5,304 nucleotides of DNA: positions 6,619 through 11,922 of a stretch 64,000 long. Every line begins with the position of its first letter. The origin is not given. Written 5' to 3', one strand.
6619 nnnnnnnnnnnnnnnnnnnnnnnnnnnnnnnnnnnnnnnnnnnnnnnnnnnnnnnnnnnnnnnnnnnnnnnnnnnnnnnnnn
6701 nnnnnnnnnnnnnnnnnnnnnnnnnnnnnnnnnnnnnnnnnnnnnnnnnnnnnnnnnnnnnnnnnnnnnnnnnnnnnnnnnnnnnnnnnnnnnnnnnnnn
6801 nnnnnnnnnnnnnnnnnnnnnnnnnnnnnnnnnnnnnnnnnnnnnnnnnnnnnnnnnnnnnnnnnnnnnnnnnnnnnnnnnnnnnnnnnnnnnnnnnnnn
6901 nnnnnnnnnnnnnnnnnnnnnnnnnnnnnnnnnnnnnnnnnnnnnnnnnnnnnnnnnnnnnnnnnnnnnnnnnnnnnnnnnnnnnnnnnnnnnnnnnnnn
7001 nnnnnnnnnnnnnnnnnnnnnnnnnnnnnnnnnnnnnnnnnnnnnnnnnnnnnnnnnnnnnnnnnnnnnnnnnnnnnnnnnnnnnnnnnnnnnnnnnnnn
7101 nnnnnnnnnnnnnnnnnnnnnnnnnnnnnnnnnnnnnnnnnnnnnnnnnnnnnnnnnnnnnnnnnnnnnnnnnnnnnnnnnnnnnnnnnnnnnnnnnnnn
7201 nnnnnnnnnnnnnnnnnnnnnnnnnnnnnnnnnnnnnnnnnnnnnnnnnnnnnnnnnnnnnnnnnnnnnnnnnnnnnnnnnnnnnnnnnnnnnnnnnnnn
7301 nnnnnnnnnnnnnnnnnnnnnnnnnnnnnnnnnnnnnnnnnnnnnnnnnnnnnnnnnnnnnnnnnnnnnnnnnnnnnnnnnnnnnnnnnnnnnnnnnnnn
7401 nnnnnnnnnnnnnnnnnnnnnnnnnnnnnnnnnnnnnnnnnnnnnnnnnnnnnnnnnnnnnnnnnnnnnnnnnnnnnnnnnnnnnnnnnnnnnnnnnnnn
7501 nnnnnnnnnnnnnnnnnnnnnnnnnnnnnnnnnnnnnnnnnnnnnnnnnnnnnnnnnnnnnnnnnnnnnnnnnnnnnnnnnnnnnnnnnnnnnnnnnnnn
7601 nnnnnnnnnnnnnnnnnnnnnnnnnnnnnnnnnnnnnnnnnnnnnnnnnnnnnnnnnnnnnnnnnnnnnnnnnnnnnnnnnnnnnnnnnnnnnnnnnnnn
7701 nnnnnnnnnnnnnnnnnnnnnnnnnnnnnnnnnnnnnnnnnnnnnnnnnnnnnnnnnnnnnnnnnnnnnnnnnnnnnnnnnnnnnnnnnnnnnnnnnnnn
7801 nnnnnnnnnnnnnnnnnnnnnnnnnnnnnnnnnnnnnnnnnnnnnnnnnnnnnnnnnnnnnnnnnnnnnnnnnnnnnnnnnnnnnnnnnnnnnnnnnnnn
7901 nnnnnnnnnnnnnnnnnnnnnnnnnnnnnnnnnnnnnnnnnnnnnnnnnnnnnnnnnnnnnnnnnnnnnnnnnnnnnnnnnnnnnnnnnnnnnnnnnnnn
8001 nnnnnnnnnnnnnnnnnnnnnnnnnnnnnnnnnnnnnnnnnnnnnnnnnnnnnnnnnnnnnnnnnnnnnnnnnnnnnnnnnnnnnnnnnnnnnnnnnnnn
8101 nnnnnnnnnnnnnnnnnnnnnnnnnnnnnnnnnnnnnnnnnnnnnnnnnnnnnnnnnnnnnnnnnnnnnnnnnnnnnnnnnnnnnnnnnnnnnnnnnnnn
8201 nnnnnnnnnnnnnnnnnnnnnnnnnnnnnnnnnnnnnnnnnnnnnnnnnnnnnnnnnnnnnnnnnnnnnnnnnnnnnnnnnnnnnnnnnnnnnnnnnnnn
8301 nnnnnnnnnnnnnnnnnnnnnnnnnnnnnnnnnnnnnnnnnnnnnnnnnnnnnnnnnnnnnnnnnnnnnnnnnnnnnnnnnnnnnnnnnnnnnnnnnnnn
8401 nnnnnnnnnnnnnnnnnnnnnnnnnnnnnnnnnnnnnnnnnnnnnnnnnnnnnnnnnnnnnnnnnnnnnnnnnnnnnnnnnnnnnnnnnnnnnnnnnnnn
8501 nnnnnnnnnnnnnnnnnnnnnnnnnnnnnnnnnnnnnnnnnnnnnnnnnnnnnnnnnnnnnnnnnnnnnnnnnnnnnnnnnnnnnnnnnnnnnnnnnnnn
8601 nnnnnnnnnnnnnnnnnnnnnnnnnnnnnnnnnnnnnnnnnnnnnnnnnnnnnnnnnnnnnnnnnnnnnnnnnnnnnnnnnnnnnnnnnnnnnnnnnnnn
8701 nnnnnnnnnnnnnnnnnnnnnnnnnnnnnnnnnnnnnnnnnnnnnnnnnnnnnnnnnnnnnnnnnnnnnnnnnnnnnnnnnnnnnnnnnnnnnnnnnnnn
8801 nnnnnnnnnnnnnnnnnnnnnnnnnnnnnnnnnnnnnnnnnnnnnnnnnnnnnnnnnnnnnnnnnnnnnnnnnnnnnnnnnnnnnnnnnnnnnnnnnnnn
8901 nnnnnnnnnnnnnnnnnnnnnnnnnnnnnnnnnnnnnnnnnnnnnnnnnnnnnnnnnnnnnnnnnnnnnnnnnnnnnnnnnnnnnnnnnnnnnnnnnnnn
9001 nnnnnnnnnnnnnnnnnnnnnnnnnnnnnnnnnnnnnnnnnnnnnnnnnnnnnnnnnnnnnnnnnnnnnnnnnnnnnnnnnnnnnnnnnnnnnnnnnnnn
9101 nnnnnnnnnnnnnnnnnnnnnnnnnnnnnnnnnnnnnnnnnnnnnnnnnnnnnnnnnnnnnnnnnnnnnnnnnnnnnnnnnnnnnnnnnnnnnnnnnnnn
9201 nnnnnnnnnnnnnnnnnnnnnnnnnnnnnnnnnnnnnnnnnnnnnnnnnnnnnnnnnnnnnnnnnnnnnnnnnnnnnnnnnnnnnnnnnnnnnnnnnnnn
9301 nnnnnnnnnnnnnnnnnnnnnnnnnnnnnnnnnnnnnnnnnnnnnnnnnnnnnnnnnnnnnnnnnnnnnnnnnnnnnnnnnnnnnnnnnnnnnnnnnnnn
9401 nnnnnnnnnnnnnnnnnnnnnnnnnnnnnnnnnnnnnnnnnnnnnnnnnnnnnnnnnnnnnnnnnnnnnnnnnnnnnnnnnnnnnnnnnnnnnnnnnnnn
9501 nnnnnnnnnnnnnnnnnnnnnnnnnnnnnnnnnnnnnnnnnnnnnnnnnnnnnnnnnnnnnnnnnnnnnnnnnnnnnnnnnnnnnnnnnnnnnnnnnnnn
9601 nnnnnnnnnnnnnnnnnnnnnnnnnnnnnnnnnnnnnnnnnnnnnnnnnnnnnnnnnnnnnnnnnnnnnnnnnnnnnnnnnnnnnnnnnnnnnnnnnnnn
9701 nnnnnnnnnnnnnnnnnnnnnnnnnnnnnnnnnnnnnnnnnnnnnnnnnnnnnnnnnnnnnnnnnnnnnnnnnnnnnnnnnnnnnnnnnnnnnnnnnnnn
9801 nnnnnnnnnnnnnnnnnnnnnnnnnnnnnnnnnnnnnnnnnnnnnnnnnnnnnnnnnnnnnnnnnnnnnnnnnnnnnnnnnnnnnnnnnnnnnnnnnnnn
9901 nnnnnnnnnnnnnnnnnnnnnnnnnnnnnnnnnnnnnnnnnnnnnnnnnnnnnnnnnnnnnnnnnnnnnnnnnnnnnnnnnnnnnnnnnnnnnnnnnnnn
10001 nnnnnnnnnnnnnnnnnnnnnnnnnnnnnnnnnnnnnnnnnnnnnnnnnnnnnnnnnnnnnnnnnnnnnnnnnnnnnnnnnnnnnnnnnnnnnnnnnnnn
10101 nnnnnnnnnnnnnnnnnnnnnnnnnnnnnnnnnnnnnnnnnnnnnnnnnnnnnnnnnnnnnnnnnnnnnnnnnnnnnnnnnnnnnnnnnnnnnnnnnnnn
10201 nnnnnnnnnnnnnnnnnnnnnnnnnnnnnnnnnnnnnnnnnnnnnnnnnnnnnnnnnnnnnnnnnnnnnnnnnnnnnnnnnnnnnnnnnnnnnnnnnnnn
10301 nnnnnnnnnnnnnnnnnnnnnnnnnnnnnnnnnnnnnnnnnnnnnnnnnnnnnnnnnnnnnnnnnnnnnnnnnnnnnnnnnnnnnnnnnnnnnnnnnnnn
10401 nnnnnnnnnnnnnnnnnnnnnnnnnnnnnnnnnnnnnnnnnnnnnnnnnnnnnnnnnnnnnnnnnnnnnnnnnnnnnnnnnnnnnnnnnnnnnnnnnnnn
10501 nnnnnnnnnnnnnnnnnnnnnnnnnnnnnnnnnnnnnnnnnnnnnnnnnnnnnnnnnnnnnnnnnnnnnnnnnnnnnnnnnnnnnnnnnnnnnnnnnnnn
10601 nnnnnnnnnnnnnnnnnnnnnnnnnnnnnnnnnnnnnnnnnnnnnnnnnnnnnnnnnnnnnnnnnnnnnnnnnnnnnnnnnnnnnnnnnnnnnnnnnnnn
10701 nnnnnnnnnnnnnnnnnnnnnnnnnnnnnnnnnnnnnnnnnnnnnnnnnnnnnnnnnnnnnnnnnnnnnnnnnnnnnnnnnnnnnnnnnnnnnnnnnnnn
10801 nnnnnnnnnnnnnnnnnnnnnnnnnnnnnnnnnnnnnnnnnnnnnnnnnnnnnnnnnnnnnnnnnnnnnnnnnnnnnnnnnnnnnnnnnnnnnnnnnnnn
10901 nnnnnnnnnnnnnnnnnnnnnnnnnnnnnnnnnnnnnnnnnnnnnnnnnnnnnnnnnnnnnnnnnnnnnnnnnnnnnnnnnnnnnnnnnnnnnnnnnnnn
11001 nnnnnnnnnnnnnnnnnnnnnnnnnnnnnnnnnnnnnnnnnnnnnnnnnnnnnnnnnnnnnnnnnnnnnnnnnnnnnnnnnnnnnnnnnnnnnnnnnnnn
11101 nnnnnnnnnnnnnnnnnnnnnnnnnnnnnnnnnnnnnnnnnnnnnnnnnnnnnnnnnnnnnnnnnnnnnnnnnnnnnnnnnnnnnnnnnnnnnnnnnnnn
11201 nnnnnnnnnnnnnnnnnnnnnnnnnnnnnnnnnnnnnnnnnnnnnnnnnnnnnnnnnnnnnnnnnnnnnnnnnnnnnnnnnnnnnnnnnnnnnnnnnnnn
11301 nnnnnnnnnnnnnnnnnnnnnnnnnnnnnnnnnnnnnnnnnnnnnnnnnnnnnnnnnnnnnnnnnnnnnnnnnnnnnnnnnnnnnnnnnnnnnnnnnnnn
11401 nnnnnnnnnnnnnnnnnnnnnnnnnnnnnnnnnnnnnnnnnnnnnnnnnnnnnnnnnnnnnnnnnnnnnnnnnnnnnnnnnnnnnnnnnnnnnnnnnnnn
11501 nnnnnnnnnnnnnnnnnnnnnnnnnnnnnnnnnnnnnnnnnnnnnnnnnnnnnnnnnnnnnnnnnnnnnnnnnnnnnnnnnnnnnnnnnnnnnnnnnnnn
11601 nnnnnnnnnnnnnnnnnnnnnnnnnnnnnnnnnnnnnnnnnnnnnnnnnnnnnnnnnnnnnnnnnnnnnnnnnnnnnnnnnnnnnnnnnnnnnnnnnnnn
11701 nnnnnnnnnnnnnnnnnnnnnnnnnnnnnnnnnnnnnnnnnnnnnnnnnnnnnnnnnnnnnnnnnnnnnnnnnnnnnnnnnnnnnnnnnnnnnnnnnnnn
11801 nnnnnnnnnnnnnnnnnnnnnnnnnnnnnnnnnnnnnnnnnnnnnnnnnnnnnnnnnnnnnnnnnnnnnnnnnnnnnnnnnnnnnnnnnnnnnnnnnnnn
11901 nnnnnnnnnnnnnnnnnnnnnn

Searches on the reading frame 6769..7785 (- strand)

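Call 30: search_protein_families(library=pfam, proteins=[window:6769-7785:-], max_evalue=0.0001)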
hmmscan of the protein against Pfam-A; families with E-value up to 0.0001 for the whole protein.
window:6769-7785:- (338 aa): 2 families
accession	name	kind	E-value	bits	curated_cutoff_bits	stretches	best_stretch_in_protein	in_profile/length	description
PF00005.33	ABC_tran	-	1e-29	104.3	25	1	42-191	3-136/137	ABC transporter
PF08352.17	oligo_HPY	-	3e-10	40.8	27.1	1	243-307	1-65/65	Oligopeptide/dipeptide transporter, C-terminal region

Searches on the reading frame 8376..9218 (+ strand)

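Call 30: search_protein_families(library=pfam, proteins=[window:8376-9218:+], max_evalue=0.0001)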
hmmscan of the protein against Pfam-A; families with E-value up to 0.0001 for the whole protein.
window:8376-9218:+ (280 aa): 2 families
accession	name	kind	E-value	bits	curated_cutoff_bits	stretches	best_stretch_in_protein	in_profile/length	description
PF22599.2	SecDF_P1_head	-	3.7e-22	78.8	27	1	163-261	18-113/114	SecDF, P1 head subdomain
PF21760.3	SecD_1st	-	3.2e-19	68.5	27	1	83-142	1-58/60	Protein translocase subunit SecDF, P1 domain, N-terminal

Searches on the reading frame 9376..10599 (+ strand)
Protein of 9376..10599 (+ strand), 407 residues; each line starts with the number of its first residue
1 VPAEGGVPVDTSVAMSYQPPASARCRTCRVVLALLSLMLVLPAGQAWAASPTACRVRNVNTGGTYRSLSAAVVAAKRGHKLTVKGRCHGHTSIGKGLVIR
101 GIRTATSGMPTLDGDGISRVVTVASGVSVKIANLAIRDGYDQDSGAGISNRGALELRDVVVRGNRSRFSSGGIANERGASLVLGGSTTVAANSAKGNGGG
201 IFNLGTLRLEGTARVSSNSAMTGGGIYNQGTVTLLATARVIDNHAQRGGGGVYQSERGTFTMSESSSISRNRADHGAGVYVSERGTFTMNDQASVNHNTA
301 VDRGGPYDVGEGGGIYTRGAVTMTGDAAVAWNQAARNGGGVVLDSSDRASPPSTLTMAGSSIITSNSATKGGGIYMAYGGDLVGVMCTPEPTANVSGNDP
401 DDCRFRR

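Call 30: search_protein_families(library=pfam, proteins=[window:9376-10599:+], max_evalue=0.0001)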
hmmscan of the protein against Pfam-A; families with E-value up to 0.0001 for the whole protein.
window:9376-10599:+ (407 aa): 1 family
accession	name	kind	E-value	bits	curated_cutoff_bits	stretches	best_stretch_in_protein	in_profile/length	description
PF02415.23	Chlam_PMP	-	7.5e-06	26.1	20.6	0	361-375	2-17/19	Chlamydia polymorphic membrane protein (Chlamydia_PMP) repeat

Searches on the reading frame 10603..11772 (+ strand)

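Call 30: search_protein_families(library=pfam, proteins=[window:10603-11772:+], max_evalue=0.0001)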
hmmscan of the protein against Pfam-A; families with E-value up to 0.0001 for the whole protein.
window:10603-11772:+ (389 aa): 5 families
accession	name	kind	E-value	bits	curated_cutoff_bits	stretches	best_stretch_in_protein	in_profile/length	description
PF00326.27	Peptidase_S9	-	2.9e-11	43.7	22.6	1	190-383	12-206/213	Prolyl oligopeptidase family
PF02129.25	Peptidase_S15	-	2.1e-08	34.6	23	1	185-276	44-134/262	X-Pro dipeptidyl-peptidase (S15 family)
PF12146.15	Hydrolase_4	-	1.3e-07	31.6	27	1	165-261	6-99/239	Serine aminopeptidase, S33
PF00561.26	Abhydrolase_1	-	3.2e-07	30.7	25.8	1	164-270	1-102/245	alpha/beta hydrolase fold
PF12697.13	Abhydrolase_6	-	1.2e-05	26.5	26.3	1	166-377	1-216/217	Alpha/beta hydrolase family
